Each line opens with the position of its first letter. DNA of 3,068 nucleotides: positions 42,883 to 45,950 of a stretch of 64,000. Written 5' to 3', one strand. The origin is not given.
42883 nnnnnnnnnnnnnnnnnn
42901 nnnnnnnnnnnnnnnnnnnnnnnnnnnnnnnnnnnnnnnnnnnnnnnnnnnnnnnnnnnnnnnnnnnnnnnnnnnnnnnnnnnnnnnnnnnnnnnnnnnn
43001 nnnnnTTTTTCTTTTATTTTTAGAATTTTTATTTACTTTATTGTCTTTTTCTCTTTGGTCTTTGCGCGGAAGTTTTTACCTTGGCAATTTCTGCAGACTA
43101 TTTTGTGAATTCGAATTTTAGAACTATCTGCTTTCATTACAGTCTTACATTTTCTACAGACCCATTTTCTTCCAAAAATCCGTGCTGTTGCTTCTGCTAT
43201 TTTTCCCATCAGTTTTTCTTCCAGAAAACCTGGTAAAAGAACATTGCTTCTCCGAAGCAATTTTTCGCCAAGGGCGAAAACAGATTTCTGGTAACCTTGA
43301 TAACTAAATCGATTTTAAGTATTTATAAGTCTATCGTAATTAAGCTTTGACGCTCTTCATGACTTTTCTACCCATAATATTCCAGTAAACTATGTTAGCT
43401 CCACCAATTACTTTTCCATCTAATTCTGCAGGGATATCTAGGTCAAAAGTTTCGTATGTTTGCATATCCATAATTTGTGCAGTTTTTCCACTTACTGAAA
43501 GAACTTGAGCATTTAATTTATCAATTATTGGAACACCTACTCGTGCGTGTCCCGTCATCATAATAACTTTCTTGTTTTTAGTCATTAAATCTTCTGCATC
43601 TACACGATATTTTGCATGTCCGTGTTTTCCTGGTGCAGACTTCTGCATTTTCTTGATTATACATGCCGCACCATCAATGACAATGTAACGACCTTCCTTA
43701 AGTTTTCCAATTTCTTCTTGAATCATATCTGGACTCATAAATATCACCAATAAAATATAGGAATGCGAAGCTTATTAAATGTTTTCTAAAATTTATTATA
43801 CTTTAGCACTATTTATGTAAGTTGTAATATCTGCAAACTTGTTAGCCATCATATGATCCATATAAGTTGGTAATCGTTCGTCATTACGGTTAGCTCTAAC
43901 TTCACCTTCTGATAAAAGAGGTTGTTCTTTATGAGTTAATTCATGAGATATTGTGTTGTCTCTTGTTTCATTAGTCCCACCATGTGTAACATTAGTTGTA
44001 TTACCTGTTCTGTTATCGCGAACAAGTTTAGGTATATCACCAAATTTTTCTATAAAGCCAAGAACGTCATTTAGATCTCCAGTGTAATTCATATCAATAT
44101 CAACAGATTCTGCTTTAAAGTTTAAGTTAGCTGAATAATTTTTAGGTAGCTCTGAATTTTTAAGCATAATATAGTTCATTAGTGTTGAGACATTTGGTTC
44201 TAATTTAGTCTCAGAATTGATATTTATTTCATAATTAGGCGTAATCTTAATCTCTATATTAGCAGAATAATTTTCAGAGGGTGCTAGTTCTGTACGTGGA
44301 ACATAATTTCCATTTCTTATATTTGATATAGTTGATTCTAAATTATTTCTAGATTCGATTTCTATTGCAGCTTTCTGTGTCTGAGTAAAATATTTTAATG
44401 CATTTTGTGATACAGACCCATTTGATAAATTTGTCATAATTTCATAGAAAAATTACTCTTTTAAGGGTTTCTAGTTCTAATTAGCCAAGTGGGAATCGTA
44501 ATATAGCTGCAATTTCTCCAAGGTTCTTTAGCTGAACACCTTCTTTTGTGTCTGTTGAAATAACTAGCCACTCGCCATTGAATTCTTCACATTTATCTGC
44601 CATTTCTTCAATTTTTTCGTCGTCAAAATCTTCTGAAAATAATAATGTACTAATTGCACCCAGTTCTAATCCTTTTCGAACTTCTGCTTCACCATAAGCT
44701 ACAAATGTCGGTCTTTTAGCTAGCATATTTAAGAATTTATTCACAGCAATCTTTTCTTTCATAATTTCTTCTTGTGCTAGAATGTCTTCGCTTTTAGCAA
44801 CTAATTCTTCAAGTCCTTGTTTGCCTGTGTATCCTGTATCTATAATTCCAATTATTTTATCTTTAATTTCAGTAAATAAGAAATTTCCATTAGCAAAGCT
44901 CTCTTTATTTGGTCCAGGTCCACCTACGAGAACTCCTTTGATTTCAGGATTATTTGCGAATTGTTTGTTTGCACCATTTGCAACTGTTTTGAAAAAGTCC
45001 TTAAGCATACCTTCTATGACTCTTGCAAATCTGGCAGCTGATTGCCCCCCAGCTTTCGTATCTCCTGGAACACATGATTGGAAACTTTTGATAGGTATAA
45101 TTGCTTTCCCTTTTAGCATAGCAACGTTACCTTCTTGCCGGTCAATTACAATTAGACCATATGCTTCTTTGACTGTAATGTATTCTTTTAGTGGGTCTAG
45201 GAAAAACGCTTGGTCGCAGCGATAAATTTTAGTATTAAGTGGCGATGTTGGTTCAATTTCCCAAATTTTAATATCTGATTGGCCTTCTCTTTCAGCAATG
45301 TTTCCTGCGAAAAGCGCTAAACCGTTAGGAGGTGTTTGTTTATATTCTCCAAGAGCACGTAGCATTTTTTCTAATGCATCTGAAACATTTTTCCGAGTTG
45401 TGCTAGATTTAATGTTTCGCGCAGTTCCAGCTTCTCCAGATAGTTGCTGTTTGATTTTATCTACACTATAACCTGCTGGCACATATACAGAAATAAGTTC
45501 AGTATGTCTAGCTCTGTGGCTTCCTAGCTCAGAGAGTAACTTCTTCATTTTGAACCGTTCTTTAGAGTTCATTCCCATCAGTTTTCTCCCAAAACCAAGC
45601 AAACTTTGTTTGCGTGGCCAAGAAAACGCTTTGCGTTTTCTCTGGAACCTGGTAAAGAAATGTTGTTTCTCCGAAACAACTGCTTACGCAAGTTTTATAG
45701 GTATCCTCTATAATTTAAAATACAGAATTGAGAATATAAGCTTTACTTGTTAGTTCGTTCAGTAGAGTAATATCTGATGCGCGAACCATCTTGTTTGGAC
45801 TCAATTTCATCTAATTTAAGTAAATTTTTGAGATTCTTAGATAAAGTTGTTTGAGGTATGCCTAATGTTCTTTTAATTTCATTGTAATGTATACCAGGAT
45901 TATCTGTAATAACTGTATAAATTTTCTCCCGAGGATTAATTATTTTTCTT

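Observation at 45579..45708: Shared structured leader upstream of three translation genes (aRF1, L40e, pheS), with partial matches at valS and metK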

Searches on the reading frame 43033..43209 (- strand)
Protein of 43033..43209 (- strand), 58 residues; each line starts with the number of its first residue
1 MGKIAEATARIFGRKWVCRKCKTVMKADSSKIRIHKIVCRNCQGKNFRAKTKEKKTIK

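Call 62: search_protein_families(library=pfam, proteins=[window:43033-43209:-], max_evalue=0.01)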
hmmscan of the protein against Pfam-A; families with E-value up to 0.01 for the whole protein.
window:43033-43209:- (58 aa): 1 family
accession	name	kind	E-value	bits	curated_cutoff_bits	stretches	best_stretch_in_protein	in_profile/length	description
PF17283.8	Zn_ribbon_SprT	-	0.003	18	28.1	0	15-45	4-33/38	SprT-like zinc ribbon domain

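Call 65: search_protein_families(library=ncbifam, proteins=[window:43033-43209:-], max_evalue=0.01)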
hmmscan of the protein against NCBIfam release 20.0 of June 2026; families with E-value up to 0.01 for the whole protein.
window:43033-43209:- (58 aa): 1 family
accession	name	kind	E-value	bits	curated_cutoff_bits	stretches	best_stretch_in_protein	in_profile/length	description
NF003161.0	PRK04136.1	equivalog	1.9e-05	24.1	54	1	1-56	1-48/49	50S ribosomal protein L40e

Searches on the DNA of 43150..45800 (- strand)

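Call 60: search_rna_families(source=window, start=43150, end=45800, threshold=evalue, max_evalue=10)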
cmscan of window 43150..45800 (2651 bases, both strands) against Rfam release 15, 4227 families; matches with E-value up to 10: 4.
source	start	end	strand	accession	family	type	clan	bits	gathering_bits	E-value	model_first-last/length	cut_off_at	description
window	43984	44106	+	RF02185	ST7-OT3_3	Gene; lncRNA;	-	21.8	50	3.4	1-116/116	no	ST7 overlapping transcript 3 conserved region 3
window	43615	43682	-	RF00279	SNORD45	Gene; snRNA; snoRNA; CD-box;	-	21.6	42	0.58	1-72/72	no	Small nucleolar RNA SNORD45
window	44970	45042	+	RF00920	MIR444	Gene; miRNA;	-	20.7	110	0.51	26-96/116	no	MIR444 microRNA precursor family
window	44021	44080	-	RF02596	cyano_het_sRNA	Gene; sRNA;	-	19.3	35.7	1.2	1-56/56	no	Cyanobacteria heterocyst sRNA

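Call 79: build_rna_model(alignment_id=A6, structure=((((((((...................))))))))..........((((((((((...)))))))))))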
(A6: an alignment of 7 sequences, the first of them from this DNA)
Model R1 built from alignment A6 (7 sequences, 68 columns); structure: as given.
model positions 52; base pairs 18; branch points 1; effective number of sequences 4.25; information 1.066 bits per position. Calibrated on 0.2 Mb of random sequence (short: E-values are rough).
structure used (alignment columns):
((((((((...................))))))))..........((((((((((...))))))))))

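Call 80: search_with_rna_model(model_id=R1, source=window, filters=off, max_evalue=10)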
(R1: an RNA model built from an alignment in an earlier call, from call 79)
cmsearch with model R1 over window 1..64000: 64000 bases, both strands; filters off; matches with E-value up to 10: 47.
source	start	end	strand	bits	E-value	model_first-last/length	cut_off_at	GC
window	43210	43261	-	78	7.6e-17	1-52/52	no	0.38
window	56367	56434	+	65.1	9.2e-14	1-52/52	no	0.4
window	45579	45680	-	47.5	1.5e-09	1-52/52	no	0.42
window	14918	14957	+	17.4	0.024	1-52/52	no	0.38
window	43243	43267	+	13.6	0.19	1-52/52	no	0.4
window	13080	13126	+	13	0.27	1-52/52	no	0.26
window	43187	43232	+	12.5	0.35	1-52/52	no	0.39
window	50964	51010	+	12.1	0.45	1-52/52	no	0.38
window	23213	23235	+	11.4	0.65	25-52/52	no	0.3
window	7830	7886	-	11.1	0.76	1-52/52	no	0.25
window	31733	31747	-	10.6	1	34-48/52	no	0.2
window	29916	30005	-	10.5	1.1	1-52/52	no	0.38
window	45662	45730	+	10.5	1.1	1-52/52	no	0.32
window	10385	10401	+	10.3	1.2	2-18/52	no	0.24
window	33571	33622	-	9.7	1.6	1-52/52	no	0.33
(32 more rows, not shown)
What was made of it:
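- Checked: The next hit scores 17 bits (call 80).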

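Call 81: search_with_rna_model(model_id=R1, sources=[L001, L003, L004, L006, L007, L008, L088, L096, L097, L098, L099, L100, L103, L104, L105, L107, L109, L110], filters=default, max_evalue=10, make_alignment=true)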
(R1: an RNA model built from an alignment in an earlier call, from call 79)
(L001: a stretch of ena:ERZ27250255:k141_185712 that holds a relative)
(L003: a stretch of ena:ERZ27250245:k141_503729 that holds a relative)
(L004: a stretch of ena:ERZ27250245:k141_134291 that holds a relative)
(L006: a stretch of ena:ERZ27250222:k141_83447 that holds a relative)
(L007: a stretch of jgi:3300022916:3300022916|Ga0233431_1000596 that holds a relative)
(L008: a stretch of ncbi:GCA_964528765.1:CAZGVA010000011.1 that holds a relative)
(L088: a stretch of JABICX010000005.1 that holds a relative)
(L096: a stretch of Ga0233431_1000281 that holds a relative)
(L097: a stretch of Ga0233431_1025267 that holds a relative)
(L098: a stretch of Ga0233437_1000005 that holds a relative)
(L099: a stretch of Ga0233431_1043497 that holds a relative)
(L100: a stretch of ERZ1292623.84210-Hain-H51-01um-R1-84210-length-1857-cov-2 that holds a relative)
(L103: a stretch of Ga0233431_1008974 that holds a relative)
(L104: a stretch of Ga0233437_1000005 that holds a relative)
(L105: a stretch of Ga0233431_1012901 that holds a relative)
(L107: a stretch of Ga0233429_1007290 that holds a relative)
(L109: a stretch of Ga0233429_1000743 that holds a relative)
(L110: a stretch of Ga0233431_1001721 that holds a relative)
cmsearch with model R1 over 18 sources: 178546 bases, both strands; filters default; matches with E-value up to 10: 32.
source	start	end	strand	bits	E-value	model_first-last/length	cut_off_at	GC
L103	2451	2502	+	78.1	2e-16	1-52/52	no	0.35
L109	389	456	-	74.5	1.5e-15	1-52/52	no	0.38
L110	8145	8195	+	65.9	1.7e-13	1-52/52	no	0.29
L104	8676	8722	+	64.7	3.2e-13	1-52/52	no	0.34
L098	7604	7649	-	63.6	5.9e-13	1-52/52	no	0.41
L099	1033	1083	-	62.6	1e-12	1-52/52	no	0.33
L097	2582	2646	-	59.2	6.7e-12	1-52/52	no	0.38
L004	12487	12532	+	56.7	2.6e-11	1-52/52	no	0.41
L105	3428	3482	+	55.4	5.3e-11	1-52/52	no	0.35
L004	9955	10001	+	52.9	2.2e-10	1-52/52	no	0.4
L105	5268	5318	+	47.5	4.2e-09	1-52/52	no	0.31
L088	2074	2120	-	31.3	3.2e-05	1-52/52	no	0.28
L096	5431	5477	+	31.3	3.2e-05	1-52/52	no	0.28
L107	4008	4054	+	31.3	3.2e-05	1-52/52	no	0.28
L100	1685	1723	+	21.9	0.0057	1-52/52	no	0.31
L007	6533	6570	+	14.5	0.33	1-52/52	no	0.29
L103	1117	1153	+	11.8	1.5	1-52/52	no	0.3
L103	2438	2469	-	11.7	1.5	1-52/52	no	0.38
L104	3802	3840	-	11.4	1.8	1-52/52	no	0.31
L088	2078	2094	+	10.2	3.5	33-49/52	no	0.18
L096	5457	5473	-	10.2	3.5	33-49/52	no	0.18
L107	4034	4050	-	10.2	3.5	33-49/52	no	0.18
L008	4705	4743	+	10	3.9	1-52/52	no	0.26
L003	690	708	+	9.6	4.8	32-50/52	no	0.26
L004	12510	12533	-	9.6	5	29-52/52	no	0.42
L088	5907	5951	-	9.1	6.3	1-52/52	no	0.33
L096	1600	1644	+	9.1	6.3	1-52/52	no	0.33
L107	177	221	+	9.1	6.3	1-52/52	no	0.33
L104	10202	10291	+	9.1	6.5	1-52/52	no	0.38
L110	8174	8216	-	9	6.9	1-52/52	no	0.42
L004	5327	5364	-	8.8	7.6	1-52/52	no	0.24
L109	387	411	+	8.5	8.9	28-52/52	no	0.36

Alignment A7: 32 matches aligned to the model, 125 columns, each read 5' to 3' on its own strand. Consensus structure (alignment columns), stored with it:
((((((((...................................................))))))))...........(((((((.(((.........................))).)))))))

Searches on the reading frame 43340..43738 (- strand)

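Call 65: search_protein_families(library=ncbifam, proteins=[window:43340-43738:-], max_evalue=0.01)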
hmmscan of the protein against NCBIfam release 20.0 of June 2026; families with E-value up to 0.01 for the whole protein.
window:43340-43738:- (132 aa): 6 families
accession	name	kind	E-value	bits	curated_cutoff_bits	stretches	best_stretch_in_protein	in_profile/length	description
NF003076.0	PRK03999.1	equivalog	3.5e-43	146.3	138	1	6-129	4-127/129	translation initiation factor IF-5A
TIGR00037.1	eIF_5A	equivalog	1.2e-34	118.9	75.45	1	8-130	7-129/130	translation initiation factor IF-5A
NF001810.0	PRK00529.1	subfamily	9.7e-10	38.3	161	1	10-101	5-95/187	elongation factor P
TIGR00038.1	efp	equivalog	4.4e-09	36.3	185.8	1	11-101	4-93/184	elongation factor P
NF011175.0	PRK14578.1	equivalog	8.9e-05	22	301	1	12-102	6-97/187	elongation factor P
NF003392.1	PRK04542.1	equivalog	0.00026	20.9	216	1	12-101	5-95/187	elongation factor P-like protein EfpL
